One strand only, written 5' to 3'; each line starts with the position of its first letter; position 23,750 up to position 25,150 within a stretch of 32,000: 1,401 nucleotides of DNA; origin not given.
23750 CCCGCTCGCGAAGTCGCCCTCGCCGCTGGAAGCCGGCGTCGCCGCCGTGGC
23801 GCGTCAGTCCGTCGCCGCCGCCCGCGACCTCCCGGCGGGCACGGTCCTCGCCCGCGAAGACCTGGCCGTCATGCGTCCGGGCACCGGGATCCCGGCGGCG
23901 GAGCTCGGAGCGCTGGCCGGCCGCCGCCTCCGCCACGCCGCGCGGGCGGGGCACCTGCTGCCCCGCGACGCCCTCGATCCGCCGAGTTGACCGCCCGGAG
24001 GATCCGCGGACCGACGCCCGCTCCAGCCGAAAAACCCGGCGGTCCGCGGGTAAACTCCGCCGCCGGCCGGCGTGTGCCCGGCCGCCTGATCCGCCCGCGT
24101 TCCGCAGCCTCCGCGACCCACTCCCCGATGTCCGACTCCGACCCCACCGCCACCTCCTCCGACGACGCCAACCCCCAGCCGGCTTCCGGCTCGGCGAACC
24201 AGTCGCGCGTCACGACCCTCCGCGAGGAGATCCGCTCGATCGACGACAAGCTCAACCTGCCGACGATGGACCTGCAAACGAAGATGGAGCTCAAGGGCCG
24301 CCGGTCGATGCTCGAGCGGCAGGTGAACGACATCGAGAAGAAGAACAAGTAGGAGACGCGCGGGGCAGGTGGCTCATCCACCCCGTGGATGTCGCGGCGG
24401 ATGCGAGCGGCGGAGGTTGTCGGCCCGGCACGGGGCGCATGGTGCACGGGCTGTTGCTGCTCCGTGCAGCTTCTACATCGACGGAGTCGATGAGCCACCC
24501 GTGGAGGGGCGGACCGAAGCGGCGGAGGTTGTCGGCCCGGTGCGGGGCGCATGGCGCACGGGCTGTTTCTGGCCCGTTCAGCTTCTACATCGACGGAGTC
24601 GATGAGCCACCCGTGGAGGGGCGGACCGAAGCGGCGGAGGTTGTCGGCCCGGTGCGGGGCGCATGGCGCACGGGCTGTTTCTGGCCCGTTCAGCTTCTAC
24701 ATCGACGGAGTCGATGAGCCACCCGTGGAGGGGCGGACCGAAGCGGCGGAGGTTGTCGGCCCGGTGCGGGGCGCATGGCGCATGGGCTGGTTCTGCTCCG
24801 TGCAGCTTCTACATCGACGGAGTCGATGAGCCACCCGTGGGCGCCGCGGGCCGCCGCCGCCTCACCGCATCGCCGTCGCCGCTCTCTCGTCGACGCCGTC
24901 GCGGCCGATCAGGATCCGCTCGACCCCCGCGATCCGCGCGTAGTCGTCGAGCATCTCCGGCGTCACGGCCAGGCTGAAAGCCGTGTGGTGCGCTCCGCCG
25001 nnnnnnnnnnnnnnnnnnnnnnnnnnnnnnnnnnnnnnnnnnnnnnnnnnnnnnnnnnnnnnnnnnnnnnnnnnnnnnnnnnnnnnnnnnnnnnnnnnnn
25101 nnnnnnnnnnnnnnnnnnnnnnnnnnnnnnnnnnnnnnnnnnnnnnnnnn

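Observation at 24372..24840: Tandem array of a non-coding, hairpin-dense 112-bp unit between a small ORF and araA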

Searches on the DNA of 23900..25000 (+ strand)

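Call 5: search_rna_families(source=window, start=23900, end=25000, threshold=evalue, max_evalue=10)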
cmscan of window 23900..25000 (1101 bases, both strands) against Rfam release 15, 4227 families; matches with E-value up to 10: 2.
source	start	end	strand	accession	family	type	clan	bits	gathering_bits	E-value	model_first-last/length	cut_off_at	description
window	24813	24877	+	RF03780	mir-3389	Gene; miRNA;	-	17.6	75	3.9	1-69/69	no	mir-3389 microRNA precursor family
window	24049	24088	-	RF02808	PyrR210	Gene; snRNA; snoRNA; HACA-box;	-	16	59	3.3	1-59/59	no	Pyrobaculum sRNA 210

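Call 19: search_dna_similar(query=window:24360-24620:+, collection=plasmids, mode=distant, max_evalue=0.01)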
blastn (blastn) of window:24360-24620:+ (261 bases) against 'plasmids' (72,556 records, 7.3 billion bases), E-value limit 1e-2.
No match.

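Call 20: search_dna_similar(query=window:24360-24620:+, collection=phages, mode=distant, max_evalue=0.01)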
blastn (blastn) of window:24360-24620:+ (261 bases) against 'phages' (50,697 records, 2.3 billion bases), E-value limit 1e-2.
No match.

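Call 61: search_rna_families(source=L023, start=9200, end=9950, threshold=evalue, max_evalue=10)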
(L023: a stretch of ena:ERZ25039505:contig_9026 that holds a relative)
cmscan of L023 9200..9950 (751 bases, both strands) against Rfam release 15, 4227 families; matches with E-value up to 10: 8.
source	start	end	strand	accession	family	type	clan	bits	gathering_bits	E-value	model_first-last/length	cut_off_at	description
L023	9261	9392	-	RF03317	mir-4874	Gene; miRNA;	-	21.7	70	0.44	1-94/94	no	mir-4874 microRNA precursor family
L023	9522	9613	-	RF04119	MIR1858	Gene; miRNA;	-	19.8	137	1.1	47-157/197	no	MIR1858 microRNA precursor family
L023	9362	9451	-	RF03261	mir-1759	Gene; miRNA;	-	18.7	58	1.3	1-75/75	no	mir-1759 microRNA precursor family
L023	9865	9888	+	RF01149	sR10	Gene; snRNA; snoRNA; CD-box;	-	14.6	45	0.46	32-54/54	no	Small nucleolar RNA sR10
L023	9398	9482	+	RF00653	mir-22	Gene; miRNA;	-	13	48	9.4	1-84/84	no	mir-22 microRNA precursor family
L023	9859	9889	+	RF01310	sR7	Gene; snRNA; snoRNA; CD-box;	-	11.7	37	6.2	1-57/57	no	Small nucleolar RNA sR7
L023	9419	9555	-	RF01390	isrG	Gene; sRNA;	-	10.5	100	2.2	120-214/279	no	isrG Hfq binding RNA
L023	9698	9754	+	RF01119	sR32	Gene; snRNA; snoRNA; CD-box;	-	9.7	40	7.8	1-57/57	no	Small nucleolar RNA sR32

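Call 62: search_rna_families(source=L023, start=740, end=1470, threshold=evalue, max_evalue=10)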
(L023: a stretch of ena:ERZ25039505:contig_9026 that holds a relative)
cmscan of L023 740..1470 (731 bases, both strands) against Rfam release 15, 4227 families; matches with E-value up to 10: 12.
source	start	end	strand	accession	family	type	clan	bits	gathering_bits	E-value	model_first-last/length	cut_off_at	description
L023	900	946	-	RF03892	mir-4860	Gene; miRNA;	-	22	100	0.084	1-74/74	no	mir-4860 microRNA precursor family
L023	1094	1129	-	RF01325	CRISPR-DR12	Gene; CRISPR;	-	17.6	37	1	1-30/30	no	CRISPR RNA direct repeat element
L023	1050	1106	+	RF04005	mir-4599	Gene; miRNA;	-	16.1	100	1.2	1-82/82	no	mir-4599 microRNA precursor family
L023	894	950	+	RF04005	mir-4599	Gene; miRNA;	-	16.1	100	1.2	1-82/82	no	mir-4599 microRNA precursor family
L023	893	954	-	RF03732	mir-2057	Gene; miRNA;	-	14.8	100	8.6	1-72/72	no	mir-2057 microRNA precursor family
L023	1232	1259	-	RF01149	sR10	Gene; snRNA; snoRNA; CD-box;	-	14.6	45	0.45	32-54/54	no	Small nucleolar RNA sR10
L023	1060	1097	-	RF03608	mir-9440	Gene; miRNA;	-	14.5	80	8.1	18-54/67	no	mir-9440 microRNA precursor family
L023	1455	1470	+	RF02940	COG3860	Cis-reg;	-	14.1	42.5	1.7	1-16/54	3'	COG3860 RNA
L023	1062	1136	-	RF01684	mascRNA-menRNA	Gene;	-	14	42.5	9.1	1-56/56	no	MALAT1-associated small cytoplasmic RNA/MEN beta RNA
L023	928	950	-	RF01131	sR47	Gene; snRNA; snoRNA; CD-box;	CL00132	11.3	40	6.3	1-55/55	no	Small nucleolar RNA sR47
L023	1084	1106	-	RF01131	sR47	Gene; snRNA; snoRNA; CD-box;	CL00132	11.3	40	6.3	1-55/55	no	Small nucleolar RNA sR47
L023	1240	1262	-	RF01131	sR47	Gene; snRNA; snoRNA; CD-box;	CL00132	11.3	40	6.3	1-55/55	no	Small nucleolar RNA sR47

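Call 64: build_rna_model(alignment_id=A1)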
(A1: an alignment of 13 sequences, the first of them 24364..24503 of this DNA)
Model R1 built from alignment A1 (13 sequences, 141 columns); structure: RNAalifold consensus.
model positions 139; base pairs 34; branch points 5; effective number of sequences 1.43; information 0.59 bits per position. Calibrated on 0.2 Mb of random sequence (short: E-values are rough).
structure used (alignment columns):
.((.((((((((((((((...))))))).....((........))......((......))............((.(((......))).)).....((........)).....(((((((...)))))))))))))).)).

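Call 65: search_with_rna_model(model_id=R1, sources=[window, L021, L023, L024, L025, L026, L001], max_evalue=1)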
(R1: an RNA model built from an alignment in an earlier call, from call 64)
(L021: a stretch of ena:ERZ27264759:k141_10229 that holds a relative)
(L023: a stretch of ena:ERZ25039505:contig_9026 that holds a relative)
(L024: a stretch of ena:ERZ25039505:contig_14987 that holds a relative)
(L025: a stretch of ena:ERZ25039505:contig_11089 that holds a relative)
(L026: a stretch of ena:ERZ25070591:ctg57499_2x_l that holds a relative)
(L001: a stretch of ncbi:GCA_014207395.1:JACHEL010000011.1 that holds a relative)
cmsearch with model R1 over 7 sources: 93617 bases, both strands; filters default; matches with E-value up to 1: 43.
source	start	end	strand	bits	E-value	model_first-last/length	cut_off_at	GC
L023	933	1071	+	156.4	1.9e-27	1-139/139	no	0.68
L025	952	1090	+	156.4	1.9e-27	1-139/139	no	0.68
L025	1264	1402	+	156.3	2e-27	1-139/139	no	0.68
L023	1245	1383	+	156.2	2.1e-27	1-139/139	no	0.69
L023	777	915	+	154.8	3.8e-27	1-139/139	no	0.7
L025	796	934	+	154.8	3.8e-27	1-139/139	no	0.7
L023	1089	1227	+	150.2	2.6e-26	1-139/139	no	0.69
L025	1108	1246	+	147.8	7.4e-26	1-139/139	no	0.71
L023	9256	9396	+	140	2.1e-24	1-139/139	no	0.65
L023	9578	9718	+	131.4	8.3e-23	1-139/139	no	0.66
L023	9417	9557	+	130.9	1e-22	1-139/139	no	0.63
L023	9740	9879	+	130.5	1.2e-22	1-139/139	no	0.65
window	24364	24503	+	108.3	1.6e-18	1-139/139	no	0.69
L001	11726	11865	-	108.3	1.6e-18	1-139/139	no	0.69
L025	1264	1402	-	106.3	3.7e-18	1-139/139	no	0.68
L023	933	1071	-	106.1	4e-18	1-139/139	no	0.68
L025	952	1090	-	106.1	4e-18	1-139/139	no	0.68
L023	1245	1383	-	104.3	8.8e-18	1-139/139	no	0.69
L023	9417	9557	-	98.7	9.7e-17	1-139/139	no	0.63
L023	777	915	-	89.6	4.6e-15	1-139/139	no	0.7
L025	796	934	-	89.6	4.6e-15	1-139/139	no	0.7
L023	9256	9396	-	88.4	7.8e-15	1-139/139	no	0.65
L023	9578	9718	-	88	9.3e-15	1-139/139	no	0.66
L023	1089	1227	-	84.6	3.9e-14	1-139/139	no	0.69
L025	1108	1246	-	80.5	2.2e-13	1-139/139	no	0.71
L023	9740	9879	-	80.2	2.6e-13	1-139/139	no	0.65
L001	11726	11865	+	78.8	4.7e-13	1-139/139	no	0.69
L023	6447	6581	-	46.8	4e-07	1-139/139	no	0.71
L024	6451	6586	-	46.7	4.2e-07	1-139/139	no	0.7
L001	11513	11617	-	42.1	3e-06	12-128/139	no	0.7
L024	6451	6586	+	38.1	1.7e-05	1-139/139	no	0.7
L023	6447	6581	+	34.8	6.7e-05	1-139/139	no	0.71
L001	11502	11613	+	33.1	0.00014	1-139/139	no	0.7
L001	11614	11725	+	26.5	0.0023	1-139/139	no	0.7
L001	18956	19078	+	18.5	0.072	1-139/139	no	0.68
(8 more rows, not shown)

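Call 68: search_with_rna_model(model_id=R1, source=L023, start=6250, end=6700, max_evalue=1, show_alignments=2)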
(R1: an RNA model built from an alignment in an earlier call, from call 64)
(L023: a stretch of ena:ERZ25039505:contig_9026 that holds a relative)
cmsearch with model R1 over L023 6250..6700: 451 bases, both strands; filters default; matches with E-value up to 1: 4.
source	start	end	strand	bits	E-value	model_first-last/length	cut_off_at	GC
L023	6447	6581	-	46.8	1.9e-09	1-139/139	no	0.71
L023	6447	6581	+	34.8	3.2e-07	1-139/139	no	0.71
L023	6337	6434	-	8.4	0.025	1-139/139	no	0.76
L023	6623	6700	-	-0.1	0.96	56-139/139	5'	0.71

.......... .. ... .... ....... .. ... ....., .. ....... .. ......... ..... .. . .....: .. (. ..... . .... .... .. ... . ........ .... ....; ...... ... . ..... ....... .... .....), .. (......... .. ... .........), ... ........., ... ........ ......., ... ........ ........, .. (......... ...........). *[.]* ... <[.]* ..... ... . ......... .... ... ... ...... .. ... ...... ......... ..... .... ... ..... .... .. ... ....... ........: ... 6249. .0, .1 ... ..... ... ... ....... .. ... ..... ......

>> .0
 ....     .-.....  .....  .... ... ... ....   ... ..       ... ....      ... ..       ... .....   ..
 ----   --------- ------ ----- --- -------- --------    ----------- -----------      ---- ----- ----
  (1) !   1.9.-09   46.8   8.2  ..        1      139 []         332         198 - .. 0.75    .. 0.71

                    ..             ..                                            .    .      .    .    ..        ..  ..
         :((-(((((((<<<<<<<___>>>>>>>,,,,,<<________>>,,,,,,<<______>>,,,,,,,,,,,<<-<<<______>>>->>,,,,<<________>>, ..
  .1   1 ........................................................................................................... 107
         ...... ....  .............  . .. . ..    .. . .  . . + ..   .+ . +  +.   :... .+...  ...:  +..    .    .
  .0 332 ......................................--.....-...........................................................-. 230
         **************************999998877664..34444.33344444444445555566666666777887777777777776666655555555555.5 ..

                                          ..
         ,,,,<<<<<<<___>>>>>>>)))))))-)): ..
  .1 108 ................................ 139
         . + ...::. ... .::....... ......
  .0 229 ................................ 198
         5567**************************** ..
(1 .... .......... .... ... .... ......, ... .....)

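Call 80: search_with_rna_model(model_id=R1, sources=[L028, L029, L031, L032, L033, L034, L021, L026], max_evalue=1)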
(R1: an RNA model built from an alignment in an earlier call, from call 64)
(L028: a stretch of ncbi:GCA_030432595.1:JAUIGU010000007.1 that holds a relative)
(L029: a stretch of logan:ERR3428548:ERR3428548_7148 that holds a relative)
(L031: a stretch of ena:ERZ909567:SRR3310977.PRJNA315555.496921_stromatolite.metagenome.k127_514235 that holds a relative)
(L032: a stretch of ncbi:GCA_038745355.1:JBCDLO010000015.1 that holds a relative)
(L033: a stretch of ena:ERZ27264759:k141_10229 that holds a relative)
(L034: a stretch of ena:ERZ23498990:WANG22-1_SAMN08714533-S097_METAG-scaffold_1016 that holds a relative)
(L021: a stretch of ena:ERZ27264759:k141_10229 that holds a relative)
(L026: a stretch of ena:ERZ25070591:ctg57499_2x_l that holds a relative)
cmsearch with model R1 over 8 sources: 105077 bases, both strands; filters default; matches with E-value up to 1: 4.
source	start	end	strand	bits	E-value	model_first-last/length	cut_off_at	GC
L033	16297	16415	+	22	0.018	1-139/139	no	0.73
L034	10948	11066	+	22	0.018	1-139/139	no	0.73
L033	2008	2146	+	15.9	0.25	1-139/139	no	0.7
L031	2349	2465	-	13.7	0.61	1-139/139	no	0.72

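Call 98: search_with_rna_model(model_id=R1, source=L021, start=6150, end=6600, filters=off, max_evalue=0.1)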
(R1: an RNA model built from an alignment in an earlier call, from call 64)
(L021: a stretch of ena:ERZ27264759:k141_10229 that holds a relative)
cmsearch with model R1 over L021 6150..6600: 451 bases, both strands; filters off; matches with E-value up to 0.1: 3.
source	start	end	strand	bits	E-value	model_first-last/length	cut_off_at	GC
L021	6388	6409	+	7.4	0.04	1-139/139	no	0.95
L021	6388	6409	-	6.2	0.064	1-139/139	no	0.95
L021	6217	6368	+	6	0.071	1-139/139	no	0.66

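Call 99: search_with_rna_model(model_id=R1, source=L026, start=2150, end=2657, filters=off, max_evalue=0.1)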
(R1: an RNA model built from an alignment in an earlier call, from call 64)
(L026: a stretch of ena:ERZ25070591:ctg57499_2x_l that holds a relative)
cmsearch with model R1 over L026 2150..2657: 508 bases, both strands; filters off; matches with E-value up to 0.1: 2.
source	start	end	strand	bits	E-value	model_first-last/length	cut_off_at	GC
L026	2257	2367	+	11.9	0.0065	1-139/139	no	0.68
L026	2257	2367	-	5.9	0.084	1-139/139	no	0.68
